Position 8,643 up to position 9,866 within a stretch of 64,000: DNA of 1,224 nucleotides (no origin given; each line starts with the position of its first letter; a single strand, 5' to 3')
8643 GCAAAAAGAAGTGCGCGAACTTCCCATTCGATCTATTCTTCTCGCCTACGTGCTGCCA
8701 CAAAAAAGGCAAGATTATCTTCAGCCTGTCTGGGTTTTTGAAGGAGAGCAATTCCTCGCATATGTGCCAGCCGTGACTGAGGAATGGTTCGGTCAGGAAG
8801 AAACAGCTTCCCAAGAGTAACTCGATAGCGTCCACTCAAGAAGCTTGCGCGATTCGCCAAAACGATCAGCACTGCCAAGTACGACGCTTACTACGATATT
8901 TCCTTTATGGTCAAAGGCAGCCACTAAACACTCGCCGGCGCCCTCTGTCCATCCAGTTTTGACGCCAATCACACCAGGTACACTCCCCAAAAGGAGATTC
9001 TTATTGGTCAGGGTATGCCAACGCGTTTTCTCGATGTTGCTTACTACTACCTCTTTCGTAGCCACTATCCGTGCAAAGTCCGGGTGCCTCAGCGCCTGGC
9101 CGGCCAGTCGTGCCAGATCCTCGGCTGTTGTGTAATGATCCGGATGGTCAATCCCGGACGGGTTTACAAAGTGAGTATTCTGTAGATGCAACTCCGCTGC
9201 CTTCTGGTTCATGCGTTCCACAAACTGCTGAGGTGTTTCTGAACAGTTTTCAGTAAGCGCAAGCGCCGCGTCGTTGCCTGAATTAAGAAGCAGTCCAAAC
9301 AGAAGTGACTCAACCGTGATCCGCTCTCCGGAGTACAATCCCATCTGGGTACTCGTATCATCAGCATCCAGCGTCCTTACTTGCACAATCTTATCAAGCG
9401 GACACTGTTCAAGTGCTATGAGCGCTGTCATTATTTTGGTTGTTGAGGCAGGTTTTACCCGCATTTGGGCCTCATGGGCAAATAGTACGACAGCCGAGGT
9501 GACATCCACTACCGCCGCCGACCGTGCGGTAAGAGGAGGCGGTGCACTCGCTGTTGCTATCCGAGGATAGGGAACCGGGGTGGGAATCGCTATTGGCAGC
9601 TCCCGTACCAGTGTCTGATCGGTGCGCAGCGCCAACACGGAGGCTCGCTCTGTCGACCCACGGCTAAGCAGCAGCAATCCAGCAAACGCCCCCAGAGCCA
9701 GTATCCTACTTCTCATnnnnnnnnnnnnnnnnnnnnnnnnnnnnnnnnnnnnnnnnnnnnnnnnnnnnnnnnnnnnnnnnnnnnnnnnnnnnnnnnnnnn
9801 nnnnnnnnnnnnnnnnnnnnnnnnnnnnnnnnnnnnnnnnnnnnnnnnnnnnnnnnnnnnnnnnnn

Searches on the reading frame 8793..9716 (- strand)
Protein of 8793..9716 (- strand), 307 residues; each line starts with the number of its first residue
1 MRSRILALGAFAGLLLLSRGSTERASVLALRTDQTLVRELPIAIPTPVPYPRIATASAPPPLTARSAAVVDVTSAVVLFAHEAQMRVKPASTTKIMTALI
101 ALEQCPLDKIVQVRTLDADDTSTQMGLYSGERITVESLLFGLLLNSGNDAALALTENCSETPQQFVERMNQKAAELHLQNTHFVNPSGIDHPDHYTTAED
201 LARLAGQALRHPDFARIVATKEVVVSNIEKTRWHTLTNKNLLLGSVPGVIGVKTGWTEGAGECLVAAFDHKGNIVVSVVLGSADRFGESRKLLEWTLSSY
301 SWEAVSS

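Call 68: search_protein_families(library=pfam, proteins=[window:8793-9716:-], max_evalue=0.00001)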
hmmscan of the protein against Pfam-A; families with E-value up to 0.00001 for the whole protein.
window:8793-9716:- (307 aa): 3 families
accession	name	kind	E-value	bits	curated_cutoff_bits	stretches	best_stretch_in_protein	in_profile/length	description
PF00768.25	Peptidase_S11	-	2.6e-51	174.8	27.6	1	55-282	3-237/239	D-alanyl-D-alanine carboxypeptidase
PF02113.21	Peptidase_S13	-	3.4e-06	26.5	22.8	1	59-104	11-58/444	D-Ala-D-Ala carboxypeptidase 3 (S13) family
PF13354.11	Beta-lactamase2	-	8.7e-06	25.7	22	0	69-260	4-193/214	Beta-lactamase enzyme family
